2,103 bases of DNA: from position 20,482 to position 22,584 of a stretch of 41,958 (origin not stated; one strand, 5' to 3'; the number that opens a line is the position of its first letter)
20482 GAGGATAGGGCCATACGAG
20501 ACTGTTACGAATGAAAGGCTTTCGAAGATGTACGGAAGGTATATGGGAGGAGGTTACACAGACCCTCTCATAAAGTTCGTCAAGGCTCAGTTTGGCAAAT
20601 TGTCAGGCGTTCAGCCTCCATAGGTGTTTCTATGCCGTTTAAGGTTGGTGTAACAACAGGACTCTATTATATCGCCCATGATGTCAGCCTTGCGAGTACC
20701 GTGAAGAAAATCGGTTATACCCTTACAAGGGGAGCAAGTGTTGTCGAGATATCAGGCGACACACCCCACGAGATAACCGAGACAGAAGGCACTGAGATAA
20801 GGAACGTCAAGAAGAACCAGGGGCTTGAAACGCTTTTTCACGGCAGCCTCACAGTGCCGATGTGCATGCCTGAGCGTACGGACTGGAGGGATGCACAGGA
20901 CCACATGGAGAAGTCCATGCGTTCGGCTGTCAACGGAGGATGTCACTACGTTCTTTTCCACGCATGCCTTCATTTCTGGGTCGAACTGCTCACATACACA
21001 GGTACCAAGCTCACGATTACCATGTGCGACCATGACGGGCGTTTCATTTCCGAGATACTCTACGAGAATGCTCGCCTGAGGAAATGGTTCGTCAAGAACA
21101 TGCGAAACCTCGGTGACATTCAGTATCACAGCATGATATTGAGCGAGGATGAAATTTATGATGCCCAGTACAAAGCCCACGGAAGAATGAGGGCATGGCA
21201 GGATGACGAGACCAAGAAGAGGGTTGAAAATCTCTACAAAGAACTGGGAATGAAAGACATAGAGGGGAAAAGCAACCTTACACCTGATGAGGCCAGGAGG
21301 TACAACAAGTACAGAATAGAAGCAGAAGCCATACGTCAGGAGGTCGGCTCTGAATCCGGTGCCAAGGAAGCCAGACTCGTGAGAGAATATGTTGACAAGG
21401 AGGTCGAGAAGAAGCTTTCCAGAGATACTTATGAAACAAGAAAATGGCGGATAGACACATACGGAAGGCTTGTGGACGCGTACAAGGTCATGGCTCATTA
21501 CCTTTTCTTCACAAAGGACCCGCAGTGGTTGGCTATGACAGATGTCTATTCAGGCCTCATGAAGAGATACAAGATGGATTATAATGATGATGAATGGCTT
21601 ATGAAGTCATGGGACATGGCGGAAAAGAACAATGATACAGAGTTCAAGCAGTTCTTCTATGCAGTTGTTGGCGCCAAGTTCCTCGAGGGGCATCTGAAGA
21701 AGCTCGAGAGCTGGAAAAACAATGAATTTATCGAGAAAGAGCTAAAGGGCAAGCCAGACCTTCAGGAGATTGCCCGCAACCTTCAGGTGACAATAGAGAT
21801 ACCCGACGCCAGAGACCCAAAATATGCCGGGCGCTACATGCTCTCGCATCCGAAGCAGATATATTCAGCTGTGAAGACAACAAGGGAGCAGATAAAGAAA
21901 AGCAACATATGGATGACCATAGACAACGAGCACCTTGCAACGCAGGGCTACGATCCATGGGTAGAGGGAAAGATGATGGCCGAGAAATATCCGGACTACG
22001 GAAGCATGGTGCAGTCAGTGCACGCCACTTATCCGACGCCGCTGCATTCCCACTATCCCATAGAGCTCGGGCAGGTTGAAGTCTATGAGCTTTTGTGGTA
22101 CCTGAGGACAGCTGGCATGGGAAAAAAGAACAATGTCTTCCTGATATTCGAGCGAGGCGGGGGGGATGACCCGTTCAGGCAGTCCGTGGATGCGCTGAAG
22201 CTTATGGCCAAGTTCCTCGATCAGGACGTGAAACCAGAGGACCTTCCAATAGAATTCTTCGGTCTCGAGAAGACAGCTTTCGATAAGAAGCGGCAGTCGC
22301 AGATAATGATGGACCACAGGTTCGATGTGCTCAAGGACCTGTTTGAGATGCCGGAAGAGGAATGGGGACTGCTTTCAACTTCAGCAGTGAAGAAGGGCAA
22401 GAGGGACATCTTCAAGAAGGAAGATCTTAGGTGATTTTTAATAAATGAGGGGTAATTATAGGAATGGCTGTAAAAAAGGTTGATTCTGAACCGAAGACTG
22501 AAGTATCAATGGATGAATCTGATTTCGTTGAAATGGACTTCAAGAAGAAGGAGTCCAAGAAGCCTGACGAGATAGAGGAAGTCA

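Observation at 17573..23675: Best candidate for an undescribed system: a divergent six-gene cluster around one shared promoter region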

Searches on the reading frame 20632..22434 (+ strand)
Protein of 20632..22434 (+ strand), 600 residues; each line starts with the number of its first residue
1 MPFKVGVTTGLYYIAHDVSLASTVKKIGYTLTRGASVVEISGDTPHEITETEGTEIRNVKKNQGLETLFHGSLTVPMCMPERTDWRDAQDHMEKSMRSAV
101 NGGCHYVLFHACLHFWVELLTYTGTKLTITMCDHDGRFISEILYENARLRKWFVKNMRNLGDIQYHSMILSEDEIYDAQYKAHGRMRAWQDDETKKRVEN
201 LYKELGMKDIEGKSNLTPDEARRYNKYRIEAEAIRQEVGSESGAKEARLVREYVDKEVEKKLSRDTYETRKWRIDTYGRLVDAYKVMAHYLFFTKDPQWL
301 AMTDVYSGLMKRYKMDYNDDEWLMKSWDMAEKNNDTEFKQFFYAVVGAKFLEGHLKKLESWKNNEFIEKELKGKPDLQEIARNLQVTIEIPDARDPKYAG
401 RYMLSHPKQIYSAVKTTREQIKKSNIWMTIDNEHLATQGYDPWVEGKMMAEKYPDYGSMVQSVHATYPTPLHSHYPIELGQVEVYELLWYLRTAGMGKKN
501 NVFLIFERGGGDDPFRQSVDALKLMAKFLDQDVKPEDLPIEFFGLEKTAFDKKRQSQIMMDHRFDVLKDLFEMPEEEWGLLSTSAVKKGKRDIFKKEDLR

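Call 3: search_protein_families(library=pfam, proteins=[window:20632-22434:+], max_evalue=1)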
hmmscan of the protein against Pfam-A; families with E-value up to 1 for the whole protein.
window:20632-22434:+ (600 aa): 2 families
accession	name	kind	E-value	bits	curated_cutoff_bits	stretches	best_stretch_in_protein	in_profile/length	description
PF01261.30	AP_endonuc_2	-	0.00016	21.9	31.1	1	34-111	8-89/249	Xylose isomerase-like TIM barrel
PF18904.5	DUF5660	-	0.0031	18.1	24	1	392-439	36-83/109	Domain of unknown function (DUF5660)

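Call 4: search_protein_families(library=ncbifam, proteins=[window:20632-22434:+], max_evalue=1)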
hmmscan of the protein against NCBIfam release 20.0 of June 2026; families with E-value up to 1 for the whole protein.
window:20632-22434:+ (600 aa): 0 families

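Call 12: find_homologous_proteins(query=window:20632-22434:+)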
Query window:20632-22434:+ (600 aa): 283 proteins with E <= 0.001 among 5978 candidates; the best 120 are listed.
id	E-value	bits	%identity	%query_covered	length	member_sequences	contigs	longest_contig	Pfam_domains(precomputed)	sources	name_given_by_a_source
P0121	0.0e+0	1396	100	100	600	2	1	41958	-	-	-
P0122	0.0e+0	1099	77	100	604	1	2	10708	-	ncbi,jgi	-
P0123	0.0e+0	1084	75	100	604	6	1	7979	-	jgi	-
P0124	0.0e+0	1038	72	98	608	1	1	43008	-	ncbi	-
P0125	0.0e+0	1034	72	98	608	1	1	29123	PF01261.31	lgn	-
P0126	0.0e+0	1033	72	100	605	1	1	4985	PF01261.31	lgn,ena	-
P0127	0.0e+0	1027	72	98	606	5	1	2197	-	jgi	-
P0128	0.0e+0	1027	72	98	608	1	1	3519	-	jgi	jgi:hypothetical protein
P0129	0.0e+0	1025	72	98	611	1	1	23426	-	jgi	jgi:hypothetical protein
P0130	0.0e+0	1025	73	100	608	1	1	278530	PF01261.31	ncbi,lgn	-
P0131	0.0e+0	1021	71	100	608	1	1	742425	PF01261.31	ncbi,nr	ncbi:MAG: hypothetical protein JSV63_01040 [Candidatus Aenigmatarchaeota archaeon]|nr:MAG: hypotheti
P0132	0.0e+0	1019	72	98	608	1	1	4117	-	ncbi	-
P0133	0.0e+0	1016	71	100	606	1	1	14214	-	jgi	jgi:sugar phosphate isomerase/epimerase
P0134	3.0e-298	1009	72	98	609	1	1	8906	-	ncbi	-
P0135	2.2e-297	1006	71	98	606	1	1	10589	-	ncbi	-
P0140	1.3e-284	964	69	100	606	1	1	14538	PF01261.31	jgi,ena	-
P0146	8.0e-262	889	62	100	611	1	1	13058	PF01261.31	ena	-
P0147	3.5e-244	830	60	100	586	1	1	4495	PF01261.31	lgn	-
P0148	1.4e-222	759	54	100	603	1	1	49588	PF01261.31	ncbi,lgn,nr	ncbi:MAG: hypothetical protein JW754_00125 [Candidatus Aenigmarchaeota archaeon]|nr:hypothetical pro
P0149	1.3e-221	756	56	100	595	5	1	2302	PF01261.31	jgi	jgi:sugar phosphate isomerase/epimerase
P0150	8.9e-220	750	54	100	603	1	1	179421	PF01261.31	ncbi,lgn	-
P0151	1.2e-219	749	54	97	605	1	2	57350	PF01261.31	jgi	jgi:sugar phosphate isomerase/epimerase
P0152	1.3e-219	749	55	100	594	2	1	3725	PF01261.31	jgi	jgi:sugar phosphate isomerase/epimerase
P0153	6.1e-219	747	55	97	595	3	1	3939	PF01261.31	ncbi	-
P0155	1.0e-218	746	54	100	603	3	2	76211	PF01261.31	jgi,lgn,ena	jgi:sugar phosphate isomerase/epimerase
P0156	4.1e-216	738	54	100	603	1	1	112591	PF01261.31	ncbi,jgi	-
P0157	7.6e-216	737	55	100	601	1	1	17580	PF01261.31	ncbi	-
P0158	3.1e-215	735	54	97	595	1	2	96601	PF01261.31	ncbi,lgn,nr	ncbi:MAG: hypothetical protein GTN38_00050 [Candidatus Aenigmarchaeota archaeon]|nr:hypothetical pro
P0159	5.6e-215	734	55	97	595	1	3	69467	PF01261.31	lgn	-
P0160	1.0e-213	730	56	100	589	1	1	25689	PF01261.31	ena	-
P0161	9.4e-213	727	54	100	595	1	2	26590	PF01261.31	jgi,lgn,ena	-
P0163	2.7e-210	719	55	100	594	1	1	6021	PF01261.31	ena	-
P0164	1.5e-209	716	55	97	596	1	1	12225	PF01261.31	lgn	-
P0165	4.5e-209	715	55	100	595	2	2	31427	PF01261.31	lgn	-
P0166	5.0e-209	714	55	97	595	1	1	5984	PF01261.31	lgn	-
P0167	2.0e-207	709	54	97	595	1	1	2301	PF01261.31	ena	-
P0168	1.1e-206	707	54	100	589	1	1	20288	PF01261.31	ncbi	ncbi:MAG: hypothetical protein QW051_00385 [Candidatus Aenigmatarchaeota archaeon]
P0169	2.0e-205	702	53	100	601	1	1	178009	PF01261.31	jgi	jgi:sugar phosphate isomerase/epimerase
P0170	2.0e-205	702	53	97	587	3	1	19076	PF01261.31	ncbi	ncbi:MAG: hypothetical protein V3U72_05205 [Candidatus Aenigmarchaeota archaeon]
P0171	2.1e-205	702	53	100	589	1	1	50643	PF01261.31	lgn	-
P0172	3.2e-205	702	52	100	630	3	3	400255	PF01261.31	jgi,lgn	jgi:sugar phosphate isomerase/epimerase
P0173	6.9e-205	701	53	100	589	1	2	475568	PF01261.31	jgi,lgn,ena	-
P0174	9.6e-205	700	53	100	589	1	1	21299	PF01261.31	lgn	-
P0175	2.7e-204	699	54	97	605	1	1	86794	PF01261.31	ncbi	-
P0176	6.2e-204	698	54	97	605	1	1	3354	PF01261.31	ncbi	-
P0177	4.0e-203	695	52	100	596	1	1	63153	PF01261.31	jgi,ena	-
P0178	4.7e-203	695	52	100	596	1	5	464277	PF01261.31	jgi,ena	jgi:sugar phosphate isomerase/epimerase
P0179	8.0e-203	694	50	100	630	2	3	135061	PF01261.31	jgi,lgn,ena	jgi:sugar phosphate isomerase/epimerase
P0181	3.0e-202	692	52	97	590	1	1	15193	PF01261.31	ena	-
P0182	3.2e-200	685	52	97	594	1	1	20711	PF01261.31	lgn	-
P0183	3.7e-200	685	51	97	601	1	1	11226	PF01261.31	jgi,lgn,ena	-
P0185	1.3e-199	683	53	100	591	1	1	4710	PF01261.31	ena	-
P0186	2.4e-199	682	53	100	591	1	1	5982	PF01261.31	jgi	-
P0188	2.3e-198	679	51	97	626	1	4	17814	PF01261.31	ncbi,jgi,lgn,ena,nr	ncbi:MAG TPA: hypothetical protein ENG42_02415 [Candidatus Aenigmarchaeota archaeon]|nr:hypothetical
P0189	6.7e-198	678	52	100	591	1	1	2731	PF01261.31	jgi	-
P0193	1.0e-195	670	51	100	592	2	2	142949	PF01261.31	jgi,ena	jgi:hypothetical protein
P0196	6.2e-195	668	52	100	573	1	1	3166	PF01261.31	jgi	jgi:hypothetical protein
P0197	7.7e-193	661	50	100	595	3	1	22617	PF01261.31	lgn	-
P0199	1.4e-189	650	48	100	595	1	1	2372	PF01261.31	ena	-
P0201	1.2e-188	647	50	100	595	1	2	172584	PF01261.31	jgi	jgi:sugar phosphate isomerase/epimerase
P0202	5.5e-188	645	50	100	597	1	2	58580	PF01261.31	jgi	jgi:sugar phosphate isomerase/epimerase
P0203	9.9e-187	641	49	100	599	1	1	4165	PF01261.31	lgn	-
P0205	1.7e-186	640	50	98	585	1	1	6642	PF01261.31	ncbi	ncbi:MAG: hypothetical protein QW286_01105 [Candidatus Aenigmatarchaeota archaeon]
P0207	4.6e-186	639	49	98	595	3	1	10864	PF01261.31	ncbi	-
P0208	7.8e-186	638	47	98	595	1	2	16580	PF01261.31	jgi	jgi:sugar phosphate isomerase/epimerase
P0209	8.7e-186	638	48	97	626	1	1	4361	PF01261.31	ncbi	-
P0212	2.0e-184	633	48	100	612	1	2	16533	PF01261.31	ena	-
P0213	2.5e-184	633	49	100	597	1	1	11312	PF01261.31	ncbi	-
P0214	1.8e-183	630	48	100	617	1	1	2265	PF01261.31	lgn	-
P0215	4.0e-183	629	50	98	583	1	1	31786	PF01261.31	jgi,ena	-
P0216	1.6e-182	627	48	100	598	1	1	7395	PF01261.31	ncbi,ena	-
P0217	6.5e-182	625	48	98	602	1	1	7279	PF01261.31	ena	-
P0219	2.1e-180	620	48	99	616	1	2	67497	PF01261.31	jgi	jgi:sugar phosphate isomerase/epimerase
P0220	4.5e-180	619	48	100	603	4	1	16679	PF01261.31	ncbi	ncbi:MAG: hypothetical protein QW703_00505 [Candidatus Aenigmatarchaeota archaeon]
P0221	1.3e-179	617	47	100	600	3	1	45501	PF01261.31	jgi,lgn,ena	-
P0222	1.4e-177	611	47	100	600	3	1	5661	PF01261.31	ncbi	-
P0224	7.6e-177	608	47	98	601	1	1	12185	PF01261.31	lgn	-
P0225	1.1e-176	608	48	98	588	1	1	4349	PF01261.31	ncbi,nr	ncbi:MAG TPA: hypothetical protein VJ485_04120 [archaeon]|nr:hypothetical protein [archaeon]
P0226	4.4e-176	606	48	100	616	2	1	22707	PF01261.31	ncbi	-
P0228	7.1e-176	605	47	98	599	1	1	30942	PF01261.31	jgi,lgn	jgi:hypothetical protein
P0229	1.0e-175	604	47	100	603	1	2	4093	PF01261.31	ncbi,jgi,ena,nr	ncbi:MAG: hypothetical protein DRO99_04250 [Candidatus Aenigmatarchaeota archaeon]|nr:MAG: hypotheti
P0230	1.1e-175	604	48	98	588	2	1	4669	PF01261.31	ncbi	-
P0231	1.5e-175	604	47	100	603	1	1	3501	PF01261.31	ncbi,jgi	ncbi:MAG: hypothetical protein ACYS3N_21440 [Planctomycetota bacterium]|jgi:sugar phosphate isomeras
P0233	2.6e-175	603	49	100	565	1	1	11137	PF01261.31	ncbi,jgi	-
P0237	1.8e-174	600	45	100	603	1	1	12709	PF01261.31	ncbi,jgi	-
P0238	1.8e-174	600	47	98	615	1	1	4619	PF01261.31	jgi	jgi:endonuclease IV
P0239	2.0e-174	600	47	100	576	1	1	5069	PF01261.31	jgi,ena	-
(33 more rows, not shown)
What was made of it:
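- JGI names many homologs 'sugar phosphate isomerase/epimerase' (call 12).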

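Call 15: search_solved_structures(query=A2, max_evalue=1, show_alignments=2)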
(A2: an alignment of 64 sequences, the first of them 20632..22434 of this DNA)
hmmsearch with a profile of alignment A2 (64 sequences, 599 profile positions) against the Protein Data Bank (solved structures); distinct sequences matched with E-value up to 1: 8.
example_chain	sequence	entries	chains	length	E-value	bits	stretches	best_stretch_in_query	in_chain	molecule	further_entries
8d0b_E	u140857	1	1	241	0.0092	17.9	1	133-204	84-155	DNA primase large subunit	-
4bpu_B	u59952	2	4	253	0.01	17.8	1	133-204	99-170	DNA PRIMASE LARGE SUBUNIT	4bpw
4bpx_B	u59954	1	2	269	0.012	17.6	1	133-204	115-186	DNA POLYMERASE ALPHA CATALYTIC SUBUNIT, DNA PRIMASE LARGE SUBUNIT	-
8vy3_B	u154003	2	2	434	0.026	16.4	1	133-203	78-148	DNA primase large subunit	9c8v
4rr2_B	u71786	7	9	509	0.033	16.1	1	133-203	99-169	DNA primase large subunit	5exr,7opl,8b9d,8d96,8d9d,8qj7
7u5c_B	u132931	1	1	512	0.033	16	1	133-203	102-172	DNA primase large subunit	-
8d0k_E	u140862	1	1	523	0.035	16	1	133-203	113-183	DNA primase large subunit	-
12dr_A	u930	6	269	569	0.7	11.7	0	73-209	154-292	Flagellar M-ring protein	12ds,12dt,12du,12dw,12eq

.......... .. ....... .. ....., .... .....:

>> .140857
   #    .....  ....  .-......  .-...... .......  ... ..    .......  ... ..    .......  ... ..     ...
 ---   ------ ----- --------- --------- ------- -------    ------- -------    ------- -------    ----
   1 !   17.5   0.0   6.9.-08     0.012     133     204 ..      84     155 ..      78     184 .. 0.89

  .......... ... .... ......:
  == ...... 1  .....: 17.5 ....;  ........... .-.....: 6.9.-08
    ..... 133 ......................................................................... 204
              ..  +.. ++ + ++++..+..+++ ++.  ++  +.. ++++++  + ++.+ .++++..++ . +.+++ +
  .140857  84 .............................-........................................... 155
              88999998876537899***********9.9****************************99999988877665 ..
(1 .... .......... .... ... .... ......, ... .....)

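Call 19: find_related_loci(query=A2, collection=genome_contigs, flank=8000)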
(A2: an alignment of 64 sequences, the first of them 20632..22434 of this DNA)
Query A2 (600 aa) in genome_contigs; peptide patterns used: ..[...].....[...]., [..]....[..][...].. (x = any residue, [..] = any of these).
278 stretches matched a pattern; 99 encode a relative of the query (tblastn E <= 1e-3); the best 80 are kept; 80 distinct loci.
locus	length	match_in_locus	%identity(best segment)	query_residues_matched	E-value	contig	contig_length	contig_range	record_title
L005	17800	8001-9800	99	1-600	0e+0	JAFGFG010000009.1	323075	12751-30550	MAG: Candidatus Aenigmatarchaeota archaeon isolate Zod_Metabat.1300 k87_14378440, whole genome shotgun sequence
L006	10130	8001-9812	77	1-600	0e+0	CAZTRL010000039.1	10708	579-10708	MAG TPA_asm: uncultured archaeon isolate binchicken_co151_62 genome assembly, contig: NODE_9476_length_10708_cov_7.59983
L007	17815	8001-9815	73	4-600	0e+0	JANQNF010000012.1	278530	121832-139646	MAG: archaeon isolate PL23a_bin.95 k99_1298404, whole genome shotgun sequence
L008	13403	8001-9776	72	1-586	0e+0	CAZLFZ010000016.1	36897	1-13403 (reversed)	MAG TPA_asm: uncultured archaeon isolate binchicken_co262_246 genome assembly, contig: NODE_953_length_36897_cov_12.7902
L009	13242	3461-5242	72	1-586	0e+0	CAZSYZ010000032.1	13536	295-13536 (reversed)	MAG TPA_asm: uncultured archaeon isolate binchicken_co89_221 genome assembly, contig: NODE_8709_length_13536_cov_5.17446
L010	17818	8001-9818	71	1-600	0e+0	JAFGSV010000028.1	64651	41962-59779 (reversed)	MAG: Candidatus Aenigmatarchaeota archaeon isolate Zod_Metabat.932 k87_12870100, whole genome shotgun sequence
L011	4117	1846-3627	72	1-586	0e+0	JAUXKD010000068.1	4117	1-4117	MAG: Candidatus Aenigmatarchaeota archaeon isolate CSMAG_3099 CSMAG_3099_k127_11810936_length_4117_cov_16.0000, whole ge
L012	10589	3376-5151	71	1-586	0e+0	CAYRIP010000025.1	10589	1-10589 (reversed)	MAG TPA_asm: uncultured archaeon isolate SRP214966_co2_17 genome assembly, contig: NODE_10901_length_10589_cov_4.268939,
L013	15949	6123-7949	71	1-600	0e+0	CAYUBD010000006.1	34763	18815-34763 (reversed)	MAG TPA_asm: uncultured archaeon isolate binchicken_co34_528 genome assembly, contig: NODE_1747_length_34763_cov_8.12927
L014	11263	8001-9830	68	1-600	0e+0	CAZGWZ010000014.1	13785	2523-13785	MAG TPA_asm: uncultured archaeon isolate binchicken_co129_219 genome assembly, contig: NODE_13570_length_13785_cov_5.543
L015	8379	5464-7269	55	3-600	0e+0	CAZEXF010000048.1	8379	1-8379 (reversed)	MAG TPA_asm: uncultured archaeon isolate SRP214966_co4_448 genome assembly, contig: NODE_10310_length_8379_cov_5.401730,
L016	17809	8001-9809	54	1-600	0e+0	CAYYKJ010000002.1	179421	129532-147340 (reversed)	MAG TPA_asm: uncultured archaeon isolate SRP141376_co1_226 genome assembly, contig: NODE_126_length_179421_cov_14.235234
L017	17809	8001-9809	54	1-600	0e+0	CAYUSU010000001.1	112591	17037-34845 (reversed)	MAG TPA_asm: uncultured archaeon isolate binchicken_co81_500 genome assembly, contig: NODE_100_length_112591_cov_6.98485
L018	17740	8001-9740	55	3-586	0e+0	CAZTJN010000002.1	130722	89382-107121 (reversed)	MAG TPA_asm: uncultured archaeon isolate binchicken_co184_466 genome assembly, contig: NODE_70_length_130722_cov_27.5706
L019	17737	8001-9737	54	3-585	0e+0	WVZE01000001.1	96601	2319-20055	MAG: Candidatus Aenigmatarchaeota archaeon isolate CS3-C152 C_merged_R1_(paired)_contig_4161, whole genome shotgun seque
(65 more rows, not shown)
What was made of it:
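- On Anti-phage defence island: Relatives in 99 species genomes, one locus per assembly in the 80 kept (call 19).
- Relatives in 99 species genomes, and each of the 80 loci kept is on a contig of a different assembly (call 19).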

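Call 35: search_protein_families(library=pfam, alignment_id=A2, max_evalue=0.01)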
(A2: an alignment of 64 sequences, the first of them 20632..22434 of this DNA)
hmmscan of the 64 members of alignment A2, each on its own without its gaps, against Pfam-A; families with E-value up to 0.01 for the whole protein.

A. member 1, window:20632-22434:+ (600 aa): 2 families
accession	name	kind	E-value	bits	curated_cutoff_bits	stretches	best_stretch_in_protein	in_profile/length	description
PF01261.30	AP_endonuc_2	-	0.00016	21.9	31.1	0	34-111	8-89/249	Xylose isomerase-like TIM barrel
PF18904.5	DUF5660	-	0.0031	18.1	24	1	392-439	36-83/109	Domain of unknown function (DUF5660)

B. families by the number of members that match (of 64 scanned): 9 families
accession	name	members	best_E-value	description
PF01261.30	AP_endonuc_2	58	3.3e-10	Xylose isomerase-like TIM barrel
PF21595.3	CCL2-like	2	0.0053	CCL2 lectin-like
PF03735.19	ENT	1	0.0022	ENT domain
PF18904.5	DUF5660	1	0.0031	Domain of unknown function (DUF5660)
PF18330.7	Lig_C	1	0.0053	Ligase Pab1020 C-terminal region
PF25223.1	DUF7841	1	0.0056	Domain of unknown function (DUF7841)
PF09851.14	SHOCT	1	0.006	Short C-terminal domain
PF18510.6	NUC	1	0.0061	Nuclease domain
PF09952.14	AbiEi_2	1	0.0094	Transcriptional regulator, AbiEi antitoxin, Type IV TA system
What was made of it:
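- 20632..22434 (+): Gene E, 600 aa, an Endo IV-type TIM-barrel metallo-phosphoesterase. Barrel strands 1-4 are residues 1-127 (20632-21012). The helical insertion is residues 128-384 (21013-21783). Barrel strands 5-8 are residues 385-545 (21784-22266). A conserved, low-confidence C-terminal tail with the motif PEEEW is residues 546-600. PF01261 matched in 58 of 64 homologs (call 35).
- On Endonuclease IV (Nfo): PF01261 matched in 58 of 64 homologs, best E=3.3e-10 (call 35).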

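Call 38: search_protein_families(library=padloc, proteins=[window:20632-22434:+], max_evalue=0.1)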
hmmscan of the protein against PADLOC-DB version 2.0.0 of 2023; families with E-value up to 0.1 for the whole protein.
window:20632-22434:+ (600 aa): 0 families

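Call 39: search_protein_families(library=phrogs, proteins=[window:20632-22434:+], max_evalue=0.1)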
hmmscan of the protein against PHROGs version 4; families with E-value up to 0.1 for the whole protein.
window:20632-22434:+ (600 aa): 0 families

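Call 58: predict_structure(alignment_id=A2)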
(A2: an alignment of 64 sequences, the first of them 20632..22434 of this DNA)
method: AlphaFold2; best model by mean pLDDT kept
length: 600 residues; sequences in the alignment: 64
mean_pLDDT: 86.2   pTM: 0.83
mean pLDDT of the five models: 86.2, 85.2, 84.5, 83.4, 81.9
residues with pLDDT >= 90: 381; 70-90: 122; 50-70: 73; < 50: 24
segments of 3 or more residues with pLDDT < 50: 12-16, 118-125, 592-600
pLDDT, mean of each block of 10 residues (from residue 1): 86 50 80 81 78 92 91 80 91 95 95 59 57 94 97 93 90 95 94 95 90 86 92 94 94 96 94 88 95 98 97 97 95 92 96 96 97 97 96 81 92 97 95 92 96 95 90 81 95 95 84 72 94 94 66 58 56 61 59 41
secondary structure, 60 per line:
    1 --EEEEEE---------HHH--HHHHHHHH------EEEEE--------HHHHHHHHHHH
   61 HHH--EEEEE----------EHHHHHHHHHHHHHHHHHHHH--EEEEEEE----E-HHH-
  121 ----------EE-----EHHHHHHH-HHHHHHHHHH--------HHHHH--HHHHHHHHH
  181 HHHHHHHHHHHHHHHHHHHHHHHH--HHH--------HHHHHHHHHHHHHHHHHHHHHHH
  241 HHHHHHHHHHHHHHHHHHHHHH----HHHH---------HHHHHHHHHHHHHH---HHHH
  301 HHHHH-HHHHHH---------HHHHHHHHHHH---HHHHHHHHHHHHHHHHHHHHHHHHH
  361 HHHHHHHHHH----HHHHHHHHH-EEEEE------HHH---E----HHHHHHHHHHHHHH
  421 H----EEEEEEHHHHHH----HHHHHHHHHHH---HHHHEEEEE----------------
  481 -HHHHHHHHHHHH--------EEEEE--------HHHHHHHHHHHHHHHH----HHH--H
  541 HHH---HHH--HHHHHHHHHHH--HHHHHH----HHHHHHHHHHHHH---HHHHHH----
elements in order: E3-8 H23-30 E37-41 H50-63 E66-70 H82-101 E104-110 H139-145 H147-156 H165-169 H172-204 H218-262 H267-270 H280-293 H297-305 H307-312 H322-332 H336-370 H375-383 E385-389 H407-421 E426-431 H432-437 H442-452 H456-459 E460-464 H482-493 E502-506 H515-530 H540-543 H552-562 H565-570 H575-587 H591-596
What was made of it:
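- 20632..22434 (+): Model pLDDT 86, pTM 0.83 (call 58).
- On Endonuclease IV (Nfo): AlphaFold2 model with pLDDT 86 and eight strands (call 58). E is 600 aa with a 257-residue insertion (call 58).
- The insertion of E is a large, confidently predicted all-helical domain (call 58).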
